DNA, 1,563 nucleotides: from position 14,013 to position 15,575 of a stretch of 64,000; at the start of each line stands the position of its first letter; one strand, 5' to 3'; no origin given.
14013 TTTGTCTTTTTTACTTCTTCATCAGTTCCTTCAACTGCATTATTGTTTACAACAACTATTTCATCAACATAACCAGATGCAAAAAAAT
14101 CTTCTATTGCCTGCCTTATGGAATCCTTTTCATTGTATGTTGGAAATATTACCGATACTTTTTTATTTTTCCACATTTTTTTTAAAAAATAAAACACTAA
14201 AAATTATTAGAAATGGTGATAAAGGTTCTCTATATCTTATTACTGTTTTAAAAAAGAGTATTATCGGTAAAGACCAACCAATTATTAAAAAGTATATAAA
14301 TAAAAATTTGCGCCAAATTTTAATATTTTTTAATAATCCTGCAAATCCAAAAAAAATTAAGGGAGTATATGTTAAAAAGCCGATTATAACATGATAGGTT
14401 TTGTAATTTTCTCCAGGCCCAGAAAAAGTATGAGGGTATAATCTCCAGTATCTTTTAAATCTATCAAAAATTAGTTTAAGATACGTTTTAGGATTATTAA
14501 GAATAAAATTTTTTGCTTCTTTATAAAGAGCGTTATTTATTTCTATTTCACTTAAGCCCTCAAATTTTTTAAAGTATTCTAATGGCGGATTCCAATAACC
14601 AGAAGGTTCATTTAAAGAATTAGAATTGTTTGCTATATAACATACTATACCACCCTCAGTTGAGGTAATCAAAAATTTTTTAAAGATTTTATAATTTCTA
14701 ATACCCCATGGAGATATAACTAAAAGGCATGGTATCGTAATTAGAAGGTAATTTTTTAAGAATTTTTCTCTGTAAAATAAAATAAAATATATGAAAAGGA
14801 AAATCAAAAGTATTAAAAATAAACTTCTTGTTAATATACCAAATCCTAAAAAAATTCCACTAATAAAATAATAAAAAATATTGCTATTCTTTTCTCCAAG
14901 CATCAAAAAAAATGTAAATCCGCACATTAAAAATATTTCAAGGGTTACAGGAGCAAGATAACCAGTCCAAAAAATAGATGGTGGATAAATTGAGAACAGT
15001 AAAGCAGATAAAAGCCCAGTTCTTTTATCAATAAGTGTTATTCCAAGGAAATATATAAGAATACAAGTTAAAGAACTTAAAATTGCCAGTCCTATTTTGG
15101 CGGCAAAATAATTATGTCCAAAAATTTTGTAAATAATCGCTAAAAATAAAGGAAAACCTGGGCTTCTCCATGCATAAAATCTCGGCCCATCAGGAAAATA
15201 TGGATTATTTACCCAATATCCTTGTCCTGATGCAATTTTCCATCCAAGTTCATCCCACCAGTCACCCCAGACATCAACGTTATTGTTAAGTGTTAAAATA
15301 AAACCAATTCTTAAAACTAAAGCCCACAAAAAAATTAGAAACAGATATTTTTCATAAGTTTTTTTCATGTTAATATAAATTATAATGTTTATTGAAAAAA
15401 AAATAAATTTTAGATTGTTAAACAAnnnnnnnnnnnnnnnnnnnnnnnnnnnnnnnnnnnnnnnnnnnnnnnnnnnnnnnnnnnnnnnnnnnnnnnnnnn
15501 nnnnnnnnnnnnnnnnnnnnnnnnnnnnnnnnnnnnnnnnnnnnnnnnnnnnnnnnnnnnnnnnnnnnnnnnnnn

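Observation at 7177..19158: Array of six GT-C-fold membrane glycosyltransferases in 12 kb: a candidate outer-face glycan or glycoconjugate assembly line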

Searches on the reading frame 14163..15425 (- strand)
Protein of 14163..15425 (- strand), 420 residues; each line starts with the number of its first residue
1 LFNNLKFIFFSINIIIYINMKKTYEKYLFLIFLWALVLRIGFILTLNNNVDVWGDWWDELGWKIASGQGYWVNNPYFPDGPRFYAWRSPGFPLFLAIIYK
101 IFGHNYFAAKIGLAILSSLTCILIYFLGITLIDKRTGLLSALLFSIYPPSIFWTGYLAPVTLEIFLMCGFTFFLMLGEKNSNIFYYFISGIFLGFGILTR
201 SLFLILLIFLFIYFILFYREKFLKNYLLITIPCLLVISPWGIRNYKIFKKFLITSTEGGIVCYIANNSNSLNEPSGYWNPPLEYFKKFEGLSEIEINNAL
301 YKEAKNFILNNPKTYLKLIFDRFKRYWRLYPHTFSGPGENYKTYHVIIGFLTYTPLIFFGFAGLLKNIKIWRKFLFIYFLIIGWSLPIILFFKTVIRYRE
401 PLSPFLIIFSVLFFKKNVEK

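Call 4: search_protein_families(library=pfam, max_evalue=0.1, proteins=[window:14163-15425:-])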
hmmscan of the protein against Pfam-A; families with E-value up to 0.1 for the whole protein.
window:14163-15425:- (420 aa): 2 families
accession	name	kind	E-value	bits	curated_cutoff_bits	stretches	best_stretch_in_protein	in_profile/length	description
PF13231.12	PMT_2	-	3.5e-15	57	26.1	1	88-240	3-157/160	Dolichyl-phosphate-mannose-protein mannosyltransferase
PF02516.20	STT3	-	0.00048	20.2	24.5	1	114-238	103-233/405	Oligosaccharyl transferase STT3, N-terminal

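Call 7: search_protein_families(library=ncbifam, max_evalue=0.01, proteins=[window:14163-15425:-])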
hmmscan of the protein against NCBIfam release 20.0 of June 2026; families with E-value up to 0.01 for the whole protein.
window:14163-15425:- (420 aa): 3 families
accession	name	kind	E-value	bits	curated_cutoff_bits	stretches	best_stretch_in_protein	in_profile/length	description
NF009784.2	PRK13279.1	equivalog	6.1e-07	28.4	567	1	82-242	57-224/539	lipid IV(A) 4-amino-4-deoxy-L-arabinosyltransferase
NF047440.1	LA3751_2_3_fam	subfamily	2.3e-05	23.4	200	1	91-252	85-248/460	LA_3751/LA_3752 family putative glycosyltransferase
TIGR04154.1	archaeo_STT3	subfamily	0.00065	18.2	450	1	76-218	60-230/831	oligosaccharyl transferase, archaeosortase A system-associated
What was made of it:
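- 14163..15368 (-): GT-C 'D' (401 aa), PMT_2. Core member. Pfam PMT_2, 57 bits (call 4), with weak ArnT, LA_3751 and STT3 hits (calls 4, 7).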

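Call 70: find_related_loci(query=A5, collection=metagenome_contigs, flank=10000)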
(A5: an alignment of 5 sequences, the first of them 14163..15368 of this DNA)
Query A5 (401 aa) in metagenome_contigs; peptide patterns used: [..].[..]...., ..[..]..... (x = any residue, [..] = any of these).
474 stretches matched a pattern; 51 encode a relative of the query (tblastn E <= 1e-3); 50 distinct loci.
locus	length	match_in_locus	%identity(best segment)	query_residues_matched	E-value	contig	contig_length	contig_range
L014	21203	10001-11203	72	1-401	0e+0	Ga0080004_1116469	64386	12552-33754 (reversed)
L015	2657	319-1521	70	1-401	0e+0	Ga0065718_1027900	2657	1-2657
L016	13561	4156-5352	68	1-401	5e-177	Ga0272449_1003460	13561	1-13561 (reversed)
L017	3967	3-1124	70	28-401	2e-174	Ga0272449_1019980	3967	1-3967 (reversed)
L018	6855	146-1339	60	3-401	3e-160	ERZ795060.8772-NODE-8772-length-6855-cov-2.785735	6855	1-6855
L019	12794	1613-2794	61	7-401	7e-155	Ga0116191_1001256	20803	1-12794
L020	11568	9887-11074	59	2-392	2e-146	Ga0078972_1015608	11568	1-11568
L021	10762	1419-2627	58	1-398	2e-144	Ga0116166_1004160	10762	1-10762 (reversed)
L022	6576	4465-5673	58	1-398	9e-145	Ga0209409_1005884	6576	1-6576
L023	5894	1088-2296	58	1-398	3e-145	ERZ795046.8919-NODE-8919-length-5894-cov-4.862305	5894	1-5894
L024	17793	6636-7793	58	12-392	3e-141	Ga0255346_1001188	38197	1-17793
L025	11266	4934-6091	58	12-392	9e-140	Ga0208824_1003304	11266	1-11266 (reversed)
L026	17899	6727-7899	53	1-391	2e-136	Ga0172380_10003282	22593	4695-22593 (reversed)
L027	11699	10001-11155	55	11-390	9e-136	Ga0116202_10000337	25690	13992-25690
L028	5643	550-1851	48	2-401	3e-136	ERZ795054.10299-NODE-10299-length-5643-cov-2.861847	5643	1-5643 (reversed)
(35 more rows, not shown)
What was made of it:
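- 14163..15368 (-): 50 metagenome loci were retrieved with this family (call 70).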
